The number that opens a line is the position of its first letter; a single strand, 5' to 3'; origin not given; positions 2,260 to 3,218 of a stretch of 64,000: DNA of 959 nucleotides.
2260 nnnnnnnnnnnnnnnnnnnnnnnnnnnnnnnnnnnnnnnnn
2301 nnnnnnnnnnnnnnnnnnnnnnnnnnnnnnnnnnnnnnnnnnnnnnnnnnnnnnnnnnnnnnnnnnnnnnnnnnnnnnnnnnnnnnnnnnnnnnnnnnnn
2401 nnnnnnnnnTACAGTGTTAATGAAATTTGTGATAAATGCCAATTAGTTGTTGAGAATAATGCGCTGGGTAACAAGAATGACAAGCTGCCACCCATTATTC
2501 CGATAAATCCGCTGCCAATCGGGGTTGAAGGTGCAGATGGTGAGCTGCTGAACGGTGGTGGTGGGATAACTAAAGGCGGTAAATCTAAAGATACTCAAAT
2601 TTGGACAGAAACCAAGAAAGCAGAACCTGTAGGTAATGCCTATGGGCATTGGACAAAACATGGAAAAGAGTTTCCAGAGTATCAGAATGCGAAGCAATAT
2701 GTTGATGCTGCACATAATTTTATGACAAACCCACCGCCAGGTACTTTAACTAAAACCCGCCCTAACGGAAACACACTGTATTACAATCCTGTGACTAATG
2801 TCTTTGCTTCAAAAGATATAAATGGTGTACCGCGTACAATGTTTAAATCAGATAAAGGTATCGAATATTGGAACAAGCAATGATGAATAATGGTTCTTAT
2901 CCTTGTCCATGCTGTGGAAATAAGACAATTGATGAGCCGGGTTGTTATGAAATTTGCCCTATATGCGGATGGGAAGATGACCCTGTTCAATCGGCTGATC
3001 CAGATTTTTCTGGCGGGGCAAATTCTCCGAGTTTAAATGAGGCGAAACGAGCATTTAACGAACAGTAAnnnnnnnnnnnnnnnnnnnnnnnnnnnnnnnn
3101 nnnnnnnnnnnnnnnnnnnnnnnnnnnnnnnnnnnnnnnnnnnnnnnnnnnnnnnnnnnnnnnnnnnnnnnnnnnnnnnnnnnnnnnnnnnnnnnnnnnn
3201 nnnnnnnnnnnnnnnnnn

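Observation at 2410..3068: Startless orphan toxin cassette 2 with a Cys-rich zinc-ribbon immunity candidate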

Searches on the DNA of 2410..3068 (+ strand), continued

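Call 57: get_annotated_region(hit=H53, flank=2500)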
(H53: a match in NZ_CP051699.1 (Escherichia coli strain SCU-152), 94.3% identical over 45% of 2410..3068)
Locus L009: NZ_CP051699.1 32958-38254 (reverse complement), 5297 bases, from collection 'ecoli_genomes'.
description: Escherichia coli strain SCU-152 plasmid pSCU-152-1, complete sequence
organism: Escherichia coli strain SCU-152 (NCBI taxid 562)
replicon: plasmid pSCU-152-1; assembly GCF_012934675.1
host: Homo sapiens; source: rectal swab from healthy college student; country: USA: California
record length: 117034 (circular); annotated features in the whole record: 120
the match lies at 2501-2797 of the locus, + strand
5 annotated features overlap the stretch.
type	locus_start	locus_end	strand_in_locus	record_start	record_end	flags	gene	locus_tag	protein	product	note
CDS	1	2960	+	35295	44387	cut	-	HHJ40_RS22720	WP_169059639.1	contact-dependent inhibition toxin CdiA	-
CDS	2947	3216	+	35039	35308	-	-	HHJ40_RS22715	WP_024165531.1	hypothetical protein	-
CDS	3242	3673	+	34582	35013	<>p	-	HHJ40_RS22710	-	polymorphic toxin type 25 domain-containing protein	incomplete; partial in the middle of a contig; missing N-terminus and C-terminus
CDS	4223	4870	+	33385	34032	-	tnpA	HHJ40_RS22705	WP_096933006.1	IS66-like element accessory protein TnpA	-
CDS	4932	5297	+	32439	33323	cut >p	-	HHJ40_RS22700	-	reverse transcriptase domain-containing protein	incomplete; partial in the middle of a contig; missing N-terminus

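Call 58: get_annotated_region(hit=H52, flank=2500)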
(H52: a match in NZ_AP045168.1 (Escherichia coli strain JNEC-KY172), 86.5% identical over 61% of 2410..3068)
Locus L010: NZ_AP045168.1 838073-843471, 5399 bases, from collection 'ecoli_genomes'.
description: Escherichia coli strain JNEC-KY172 chromosome, complete genome
organism: Escherichia coli strain JNEC-KY172 (NCBI taxid 562)
replicon: chromosome; assembly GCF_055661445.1
host: Homo sapiens; source: clinical; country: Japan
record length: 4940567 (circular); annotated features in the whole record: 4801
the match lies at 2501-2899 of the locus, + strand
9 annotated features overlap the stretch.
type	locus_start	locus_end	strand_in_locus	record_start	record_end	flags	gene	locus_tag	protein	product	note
CDS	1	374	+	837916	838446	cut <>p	-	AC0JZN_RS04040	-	DUF6862 domain-containing protein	incomplete; partial in the middle of a contig; missing N-terminus and C-terminus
CDS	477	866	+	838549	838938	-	-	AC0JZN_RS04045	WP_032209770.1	hypothetical protein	-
CDS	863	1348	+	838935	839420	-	-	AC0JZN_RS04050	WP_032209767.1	hypothetical protein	-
CDS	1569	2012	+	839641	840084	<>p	-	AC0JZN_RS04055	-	hypothetical protein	frameshifted; incomplete; partial in the middle of a contig; missing N-terminus and C-terminus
CDS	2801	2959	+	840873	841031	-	-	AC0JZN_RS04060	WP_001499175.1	hypothetical protein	-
CDS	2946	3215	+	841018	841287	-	-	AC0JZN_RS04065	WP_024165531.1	hypothetical protein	-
CDS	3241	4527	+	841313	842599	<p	-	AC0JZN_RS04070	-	VENN motif pre-toxin domain-containing protein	incomplete; partial in the middle of a contig; missing N-terminus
CDS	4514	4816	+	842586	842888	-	-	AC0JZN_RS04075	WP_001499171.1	hypothetical protein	-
CDS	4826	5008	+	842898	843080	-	-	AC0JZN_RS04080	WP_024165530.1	hypothetical protein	-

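Call 60: get_annotated_region(hit=H12, flank=300)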
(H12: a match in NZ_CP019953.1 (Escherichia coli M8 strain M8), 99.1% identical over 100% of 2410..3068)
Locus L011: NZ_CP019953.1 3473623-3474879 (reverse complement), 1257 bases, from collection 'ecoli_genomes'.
description: Escherichia coli M8 chromosome, complete genome
organism: Escherichia coli M8 strain M8 (NCBI taxid 1392854)
replicon: chromosome; assembly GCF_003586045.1
host: Mus musculus C57Bl/6J; source: ob/ob mice; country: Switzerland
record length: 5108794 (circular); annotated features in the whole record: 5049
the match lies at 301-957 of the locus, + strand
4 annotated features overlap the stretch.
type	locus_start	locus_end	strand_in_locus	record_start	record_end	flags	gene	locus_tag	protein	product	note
CDS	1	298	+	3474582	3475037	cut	-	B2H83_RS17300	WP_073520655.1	hypothetical protein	-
CDS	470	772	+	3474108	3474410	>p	-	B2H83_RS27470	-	VENN motif pre-toxin domain-containing protein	incomplete; partial in the middle of a contig; missing N-terminus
CDS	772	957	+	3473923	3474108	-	-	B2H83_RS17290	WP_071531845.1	CPCC family cysteine-rich protein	-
CDS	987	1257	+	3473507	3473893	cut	-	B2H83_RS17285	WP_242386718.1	hypothetical protein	-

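Call 61: get_annotated_region(hit=H20, flank=300)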
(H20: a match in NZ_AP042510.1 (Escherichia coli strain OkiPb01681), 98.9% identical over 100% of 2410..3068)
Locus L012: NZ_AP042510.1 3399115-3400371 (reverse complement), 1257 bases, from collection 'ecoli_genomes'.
description: Escherichia coli strain OkiPb01681 chromosome, complete genome
organism: Escherichia coli strain OkiPb01681 (NCBI taxid 562)
replicon: chromosome; assembly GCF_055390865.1
host: -; source: bovine feces; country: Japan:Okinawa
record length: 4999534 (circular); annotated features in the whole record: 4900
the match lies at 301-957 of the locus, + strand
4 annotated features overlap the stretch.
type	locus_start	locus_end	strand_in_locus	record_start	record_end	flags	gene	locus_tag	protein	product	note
CDS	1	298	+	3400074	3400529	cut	-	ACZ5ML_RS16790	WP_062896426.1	hypothetical protein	-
CDS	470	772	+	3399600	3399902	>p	-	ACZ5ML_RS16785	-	VENN motif pre-toxin domain-containing protein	incomplete; partial in the middle of a contig; missing N-terminus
CDS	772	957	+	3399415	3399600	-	-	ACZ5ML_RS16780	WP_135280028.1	CPCC family cysteine-rich protein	-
CDS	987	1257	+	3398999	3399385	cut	-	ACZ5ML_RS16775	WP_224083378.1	hypothetical protein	-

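Call 62: get_annotated_region(hit=H40, flank=300)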
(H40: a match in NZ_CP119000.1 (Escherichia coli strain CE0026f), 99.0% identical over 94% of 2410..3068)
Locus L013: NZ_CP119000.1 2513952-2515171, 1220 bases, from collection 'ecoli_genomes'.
description: Escherichia coli strain CE0026f chromosome, complete genome
organism: Escherichia coli strain CE0026f (NCBI taxid 562)
replicon: chromosome; assembly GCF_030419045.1
host: Bos taurus; source: feces; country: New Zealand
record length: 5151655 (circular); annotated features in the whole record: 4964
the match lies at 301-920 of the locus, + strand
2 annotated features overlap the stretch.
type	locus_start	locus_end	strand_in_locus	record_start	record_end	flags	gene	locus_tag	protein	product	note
CDS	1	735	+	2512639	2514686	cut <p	-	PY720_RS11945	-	hemagglutinin repeat-containing protein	frameshifted; incomplete; partial in the middle of a contig; missing N-terminus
CDS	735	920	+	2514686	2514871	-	-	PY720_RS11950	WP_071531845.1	CPCC family cysteine-rich protein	-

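Call 63: get_annotated_region(hit=H8, flank=300)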
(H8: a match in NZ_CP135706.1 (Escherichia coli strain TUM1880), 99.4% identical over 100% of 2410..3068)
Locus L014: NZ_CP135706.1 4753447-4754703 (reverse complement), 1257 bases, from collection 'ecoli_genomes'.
description: Escherichia coli strain TUM1880 chromosome, complete genome
organism: Escherichia coli strain TUM1880 (NCBI taxid 562)
replicon: chromosome; assembly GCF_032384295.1
host: missing; source: missing; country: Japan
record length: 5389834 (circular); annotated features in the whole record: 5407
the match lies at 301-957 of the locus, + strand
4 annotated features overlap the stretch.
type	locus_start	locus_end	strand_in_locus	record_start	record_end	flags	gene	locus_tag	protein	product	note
CDS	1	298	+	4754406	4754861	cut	-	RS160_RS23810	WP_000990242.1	hypothetical protein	-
CDS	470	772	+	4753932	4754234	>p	-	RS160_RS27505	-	VENN motif pre-toxin domain-containing protein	internal stop; incomplete; partial in the middle of a contig; missing N-terminus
CDS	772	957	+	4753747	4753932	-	-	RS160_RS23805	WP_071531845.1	CPCC family cysteine-rich protein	-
CDS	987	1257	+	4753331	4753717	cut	-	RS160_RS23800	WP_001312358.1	hypothetical protein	-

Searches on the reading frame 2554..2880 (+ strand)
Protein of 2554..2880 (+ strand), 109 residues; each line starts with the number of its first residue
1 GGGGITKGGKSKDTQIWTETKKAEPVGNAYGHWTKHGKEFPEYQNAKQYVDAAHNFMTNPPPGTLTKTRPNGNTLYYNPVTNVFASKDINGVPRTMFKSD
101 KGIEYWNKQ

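Call 19: find_homologous_proteins(query=window:2554-2880:+, max_evalue=0.001)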
Query seq(109 aa) (109 aa): 27 proteins with E <= 0.001 among 27 candidates.
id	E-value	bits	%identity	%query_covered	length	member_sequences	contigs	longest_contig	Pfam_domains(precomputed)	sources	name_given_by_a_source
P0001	8.9e-67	241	96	100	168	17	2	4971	-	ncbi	ncbi:hypothetical protein ACLADE_005053, partial [Escherichia coli]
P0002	8.0e-66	238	95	100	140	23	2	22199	-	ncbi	-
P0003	8.8e-65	234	94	99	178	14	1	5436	PF04829.19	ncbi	ncbi:VENN motif pre-toxin domain-containing protein, partial [Escherichia coli]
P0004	2.1e-63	230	91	100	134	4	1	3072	-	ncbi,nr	ncbi:hemagglutinin, partial [Salmonella enterica]|nr:hemagglutinin [Salmonella enterica]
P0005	1.5e-59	217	87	100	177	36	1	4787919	-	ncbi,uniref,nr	ncbi:hypothetical protein [Enterobacter roggenkampii]|uniref:hypothetical protein n=1 Tax=Enterobact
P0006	1.0e-58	215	86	100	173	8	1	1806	-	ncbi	ncbi:VENN motif pre-toxin domain-containing protein, partial [Enterobacter roggenkampii]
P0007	2.6e-50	187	79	92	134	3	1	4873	-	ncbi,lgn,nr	ncbi:Uncharacterised protein [Serratia quinivorans]|nr:Uncharacterised protein [Serratia quinivorans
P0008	8.0e-49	183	71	91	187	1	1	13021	PF04829.19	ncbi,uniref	ncbi:VENN motif pre-toxin domain-containing protein, partial [Lelliottia sp. RWM.1]|uniref:VENN moti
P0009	1.5e-48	182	68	89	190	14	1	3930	PF04829.19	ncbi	ncbi:hemagglutinin, partial [Escherichia coli]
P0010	3.2e-46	174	70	100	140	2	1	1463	-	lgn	-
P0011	2.4e-45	171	67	100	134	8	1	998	-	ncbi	ncbi:hypothetical protein NDX95_23600, partial [Enterobacter roggenkampii]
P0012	1.0e-44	169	64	89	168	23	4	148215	-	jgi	-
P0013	8.5e-44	166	86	77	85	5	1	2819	-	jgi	-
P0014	1.2e-42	163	65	92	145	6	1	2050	-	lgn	-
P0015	1.5e-33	133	98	57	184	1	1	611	PF04829.19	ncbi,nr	ncbi:VENN motif pre-toxin domain-containing protein, partial [Escherichia coli]|nr:VENN motif pre-to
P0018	9.9e-30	121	55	98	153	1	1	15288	-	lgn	-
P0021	3.1e-26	110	50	97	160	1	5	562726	-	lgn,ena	-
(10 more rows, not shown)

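Call 28: predict_structure(alignment_id=A1)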
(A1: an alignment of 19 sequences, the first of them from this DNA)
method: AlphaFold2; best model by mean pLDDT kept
length: 109 residues; sequences in the alignment: 19
mean_pLDDT: 78.0   pTM: 0.66
mean pLDDT of the five models: 78.0, 76.0, 75.8, 74.7, 72.0
residues with pLDDT >= 90: 48; 70-90: 33; 50-70: 5; < 50: 23
segments of 3 or more residues with pLDDT < 50: 1-23
pLDDT, mean of each block of 10 residues (from residue 1): 34 39 59 88 89 91 94 93 92 88 92
secondary structure, 60 per line:
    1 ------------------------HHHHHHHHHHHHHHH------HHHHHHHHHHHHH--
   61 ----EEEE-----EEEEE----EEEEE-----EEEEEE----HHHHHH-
elements in order: H25-39 H46-58 E65-68 E74-78 E83-87 E93-98 H103-108
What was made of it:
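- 2461..2616 (+): Pro/Gly-rich linker, CT residues 5-56, where other CdiA-CTs have an entry domain. Residues 36-56 are predicted disordered; residues 5-35 were not modelled. pLDDT is below 50 for the first 23 modelled residues (call 28).
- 2617..2883 (+): 88-aa BECR, colicin-D-like nuclease domain (CT residues 57-144) plus the TGA stop. Invariant His67 is at 2647-2649 and His71 at 2659-2661. Off-consensus N108 is at 2770-2772 and S134 at 2848-2850. AF2 model (call 28).
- On BECR fold / colicin D-E5 clan RNase: AF2 gives H25-39, H46-58 and four strands, with pLDDT of 88 or more over the domain (call 28).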

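Call 32: fold_search(model_id=the predicted structure, library=pdb)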
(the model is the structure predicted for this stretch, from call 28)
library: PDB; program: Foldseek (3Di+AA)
matches with E <= 10: 766; with E <= 0.001: 2
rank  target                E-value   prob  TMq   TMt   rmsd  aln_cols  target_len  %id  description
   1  8ey4_A                2.3e-16  1.00  0.78  0.96   0.9        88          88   95  Contact-dependent growth inhibition toxin-immunity protein complex from E. coli O32:H37 (released 2023-11-08)
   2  1tfk_A                8.7e-04  1.00  0.53  0.61   3.4        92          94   21  Ribonuclease from Escherichia coli complexed with its inhibtor protein (released 2005-03-01)
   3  1tfo_A                1.1e-03  1.00  0.55  0.58   3.4        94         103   20  Ribonuclease from Escherichia coli complexed with its inhibitor protein (released 2005-03-01)
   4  1v74_A                1.6e-03  1.00  0.56  0.57   5.1       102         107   20  Structure of the E. coli colicin D bound to its immunity protein ImmD (released 2004-03-30)
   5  5znm_A                2.8e-03  1.00  0.53  0.19   3.6        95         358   22  Colicin D Central Domain and C-terminal tRNase domain (released 2018-08-29)
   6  5znm_B                5.3e-03  1.00  0.53  0.19   3.7        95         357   21  Colicin D Central Domain and C-terminal tRNase domain (released 2018-08-29)
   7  9m59_A                9.0e-02  0.98  0.30  0.08   2.2        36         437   14  Cu/Zn-superoxide dismutase from Deinococcus radiodurans (Calcium-bound) (released 2025-09-24)
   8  9m58_A                1.2e-01  0.98  0.29  0.08   1.3        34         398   12  Cu/Zn-superoxide dismutase from Deinococcus radiodurans (Calcium-free) (released 2025-09-24)
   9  9m58_B                1.5e-01  0.97  0.29  0.08   1.3        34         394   12  Cu/Zn-superoxide dismutase from Deinococcus radiodurans (Calcium-free) (released 2025-09-24)
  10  5lhz_A                1.8e-01  0.85  0.30  0.41   4.3        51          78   14  PB3 Domain of Human PLK4 in Complex with Coiled-Coil Domain of STIL (released 2017-03-01)
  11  7evf                  1.9e-01  0.90  0.28  0.09   2.5        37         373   16  Plant growth-promoting factor YxaL mutant from Bacillus velezensis - T175W/S213G/W215A (released 2022-01-12)
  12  7eq5_B                1.9e-01  0.89  0.28  0.09   2.5        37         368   16  Plant growth-promoting factor YxaL mutant from Bacillus velezensis - T175W/W215G (released 2022-01-12)
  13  5lhz_B                1.9e-01  0.84  0.30  0.41   4.2        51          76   14  PB3 Domain of Human PLK4 in Complex with Coiled-Coil Domain of STIL (released 2017-03-01)
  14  7b96_A                2.2e-01  0.92  0.27  0.11   2.0        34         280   18  NHL domain of human TRIM2 (released 2022-01-12)
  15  5lhz_C                2.2e-01  0.84  0.32  0.43   3.7        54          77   11  PB3 Domain of Human PLK4 in Complex with Coiled-Coil Domain of STIL (released 2017-03-01)
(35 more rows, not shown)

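Call 34: search_solved_structures(query=A1, max_evalue=10, show_alignments=5)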
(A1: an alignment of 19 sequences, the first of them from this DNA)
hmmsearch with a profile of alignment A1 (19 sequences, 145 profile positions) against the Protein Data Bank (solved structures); distinct sequences matched with E-value up to 10: 10.
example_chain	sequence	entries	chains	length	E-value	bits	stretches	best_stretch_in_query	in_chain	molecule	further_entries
8ey4_A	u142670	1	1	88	1.2e-53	184.3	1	58-145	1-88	PT-VENN domain-containing protein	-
4gzc_A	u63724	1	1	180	0.051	16.9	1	73-94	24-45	Epsin-2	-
4gzd_A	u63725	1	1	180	0.051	16.9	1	73-94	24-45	Epsin-2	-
31jo_A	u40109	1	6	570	0.1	15.9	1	72-139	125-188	Nucleoprotein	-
3tj0_A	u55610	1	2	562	0.13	15.6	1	72-139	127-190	Nucleoprotein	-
8ip8_ta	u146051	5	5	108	0.15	15.3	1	37-81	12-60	40S ribosomal protein eS25 | 40S ribosomal protein S25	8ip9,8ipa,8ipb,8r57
6az1_a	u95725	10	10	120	0.21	14.9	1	36-80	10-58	ribosomal protein S25e | 40S ribosomal protein S25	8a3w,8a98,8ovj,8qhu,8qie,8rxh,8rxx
4v8m_AU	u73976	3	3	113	0.67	13.2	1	29-80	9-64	40S RIBOSOMAL PROTEIN S25, PUTATIVE | 40S ribosomal protein S25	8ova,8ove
4v7e_BZ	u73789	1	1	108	0.78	13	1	41-81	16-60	40S ribosomal protein S25E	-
4v3p_SV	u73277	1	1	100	0.95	12.7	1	42-81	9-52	40S ribosomal protein S25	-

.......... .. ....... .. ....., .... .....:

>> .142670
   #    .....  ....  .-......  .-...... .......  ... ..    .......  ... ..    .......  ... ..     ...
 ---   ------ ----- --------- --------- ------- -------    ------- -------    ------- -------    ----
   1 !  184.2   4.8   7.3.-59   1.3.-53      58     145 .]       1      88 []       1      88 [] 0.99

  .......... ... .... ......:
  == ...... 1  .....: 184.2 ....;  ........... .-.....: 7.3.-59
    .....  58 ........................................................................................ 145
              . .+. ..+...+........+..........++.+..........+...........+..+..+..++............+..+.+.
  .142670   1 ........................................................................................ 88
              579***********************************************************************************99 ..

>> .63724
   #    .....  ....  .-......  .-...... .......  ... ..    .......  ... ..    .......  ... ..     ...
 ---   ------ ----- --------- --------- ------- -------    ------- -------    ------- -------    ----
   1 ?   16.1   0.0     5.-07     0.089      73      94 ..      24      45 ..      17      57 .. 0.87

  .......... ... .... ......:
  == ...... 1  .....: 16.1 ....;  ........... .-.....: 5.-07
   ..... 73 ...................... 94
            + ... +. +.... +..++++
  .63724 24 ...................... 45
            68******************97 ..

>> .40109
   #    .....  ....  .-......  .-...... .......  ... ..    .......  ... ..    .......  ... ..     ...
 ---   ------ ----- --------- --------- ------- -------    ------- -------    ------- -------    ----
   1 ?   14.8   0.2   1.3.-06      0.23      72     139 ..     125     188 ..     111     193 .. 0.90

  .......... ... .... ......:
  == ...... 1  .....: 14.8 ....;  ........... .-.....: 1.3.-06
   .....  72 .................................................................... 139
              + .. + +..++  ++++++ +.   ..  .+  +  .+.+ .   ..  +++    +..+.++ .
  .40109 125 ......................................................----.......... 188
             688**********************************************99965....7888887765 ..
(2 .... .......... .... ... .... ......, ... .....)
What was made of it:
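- On BECR fold / colicin D-E5 clan RNase: The family HMM does not hit colicin D in the PDB (call 34).
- A family HMM does not reach colicin D by sequence (call 34).
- Tried and rejected: Sequence link to colicin D. A family HMM against PDB sequences reached only 8EY4, not colicin D (call 34).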

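Call 35: search_protein_representatives(alignment_id=A1)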
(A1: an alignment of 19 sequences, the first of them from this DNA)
Query: 19 sequences, 145 profile positions. Proteins with E-value up to 0.001 (for the whole library): 3015; up to 1e-10: 1169; up to 1e-30: 390. The best 150 are listed.
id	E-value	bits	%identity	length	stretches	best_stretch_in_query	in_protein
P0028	1.4e-71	255.5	-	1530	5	51-143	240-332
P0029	6.4e-64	230.6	-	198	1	20-145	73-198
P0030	2.8e-59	215.6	-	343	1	10-145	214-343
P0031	4.9e-59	214.8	-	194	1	10-145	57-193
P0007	4.2e-58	211.8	-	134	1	35-145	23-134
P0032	1.9e-55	203.1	-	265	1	34-145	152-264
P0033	2.3e-55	202.9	-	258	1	38-145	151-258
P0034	4.9e-54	198.6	-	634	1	35-145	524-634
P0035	8.8e-54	197.8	-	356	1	33-145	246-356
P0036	2.8e-51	189.7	-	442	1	32-145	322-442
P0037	4.2e-51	189.1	-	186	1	33-145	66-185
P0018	4.8e-51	188.9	-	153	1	18-145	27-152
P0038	8.9e-51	188.0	-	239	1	38-145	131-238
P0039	1.8e-50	187.0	-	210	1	38-145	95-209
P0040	4.9e-49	182.4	-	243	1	39-145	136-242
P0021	1.6e-48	180.7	-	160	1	12-145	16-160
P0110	7.7e-43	162.3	-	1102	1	19-145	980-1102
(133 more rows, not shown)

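Call 43: profile_search(alignment_id=A2)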
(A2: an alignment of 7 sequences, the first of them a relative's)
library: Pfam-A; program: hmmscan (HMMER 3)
A. the first sequence (634 residues): domains with independent E <= 10: 1; with E <= 0.001: 1
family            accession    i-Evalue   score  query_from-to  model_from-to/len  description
PT-VENN           PF04829.18    1.4e-13    51.2     362-410         3-51/52  Pre-toxin domain with VENN motif
B. every sequence of the alignment scanned on its own (7 sequences): families by number of members that match
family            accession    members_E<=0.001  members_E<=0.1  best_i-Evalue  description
DUF6443           PF20041.5                  1               1        2.8e-34  Domain of unknown function (DUF6443)
eCIS_core         PF13699.11                 1               1        2.0e-31  eCIS core domain
Fil_haemagg_2     PF13332.12                 1               1        9.7e-23  Hemagglutinin repeat
DUF637            PF04830.18                 1               1        2.0e-19  Possible hemagglutinin (DUF637)
PT-VENN           PF04829.18                 1               1        1.4e-13  Pre-toxin domain with VENN motif
OEP               PF02321.23                 1               1        1.2e-06  Outer membrane efflux protein
RcnB              PF11776.13                 0               1        1.1e-03  Nickel/cobalt transporter regulator
Bestrophin-like   PF14023.12                 0               1        1.7e-02  Bestrophin-like domain
Apolipoprotein    PF01442.23                 0               1        4.0e-02  Apolipoprotein A1/A4/E domain
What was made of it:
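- On BECR fold / colicin D-E5 clan RNase: None of 7 diverse relatives has a Pfam hit on the toxin domain (call 43).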

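Call 44: find_encoding_contigs(protein=P0021, flank=3000, max_places=2)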
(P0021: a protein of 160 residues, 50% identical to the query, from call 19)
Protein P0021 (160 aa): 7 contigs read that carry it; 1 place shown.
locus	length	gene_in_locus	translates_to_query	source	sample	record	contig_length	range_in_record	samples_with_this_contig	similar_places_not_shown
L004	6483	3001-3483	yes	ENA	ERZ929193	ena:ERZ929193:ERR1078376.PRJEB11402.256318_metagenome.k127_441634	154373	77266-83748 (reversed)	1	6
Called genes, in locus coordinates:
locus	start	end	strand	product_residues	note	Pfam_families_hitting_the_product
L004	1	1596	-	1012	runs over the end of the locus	PF00270:DEAD, PF04851:ResIII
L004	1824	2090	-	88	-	-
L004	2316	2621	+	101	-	-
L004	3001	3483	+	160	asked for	-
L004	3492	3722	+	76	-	PF14206:Cys_rich_CPCC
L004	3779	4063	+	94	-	-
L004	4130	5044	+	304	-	-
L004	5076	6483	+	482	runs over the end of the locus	PF05706:CDKN3 (weak), PF22784:PTP-SAK, PF22785:Tc-R-P (weak), PF00782:DSPc (weak), PF03747:ADP_ribosyl_GH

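Call 45: find_encoding_contigs(protein=P0018, flank=3000, max_places=2)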
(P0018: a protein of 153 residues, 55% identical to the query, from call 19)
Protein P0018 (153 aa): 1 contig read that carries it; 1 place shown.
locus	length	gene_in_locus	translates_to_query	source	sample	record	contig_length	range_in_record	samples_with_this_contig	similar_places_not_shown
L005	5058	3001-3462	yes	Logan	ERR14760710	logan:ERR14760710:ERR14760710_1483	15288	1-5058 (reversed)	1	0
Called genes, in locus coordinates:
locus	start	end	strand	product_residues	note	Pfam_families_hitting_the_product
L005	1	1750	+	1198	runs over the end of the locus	PF20041:DUF6443, PF05593:RHS_repeat (faint)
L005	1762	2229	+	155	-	-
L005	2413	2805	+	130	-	-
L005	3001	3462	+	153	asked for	-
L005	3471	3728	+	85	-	-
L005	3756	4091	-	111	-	PF13560:HTH_31, PF12844:HTH_19, PF13443:HTH_26 (faint), PF01381:HTH_3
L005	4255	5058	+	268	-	?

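Call 46: find_encoding_contigs(protein=P0110, flank=3000, max_places=2)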
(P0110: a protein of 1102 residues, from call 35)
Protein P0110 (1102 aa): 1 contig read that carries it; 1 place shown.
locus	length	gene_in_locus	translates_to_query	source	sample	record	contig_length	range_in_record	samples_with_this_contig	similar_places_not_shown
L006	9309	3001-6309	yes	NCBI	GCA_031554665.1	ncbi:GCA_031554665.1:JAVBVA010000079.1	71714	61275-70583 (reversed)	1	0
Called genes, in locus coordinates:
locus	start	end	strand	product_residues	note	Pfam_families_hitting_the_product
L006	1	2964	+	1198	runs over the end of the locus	PF05593:RHS_repeat (faint)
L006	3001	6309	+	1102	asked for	PF20041:DUF6443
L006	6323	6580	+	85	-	-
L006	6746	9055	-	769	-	PF17678:Glyco_hydro_92N, PF07971:Glyco_hydro_92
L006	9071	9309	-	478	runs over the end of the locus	PF06824:Glyco_hydro_125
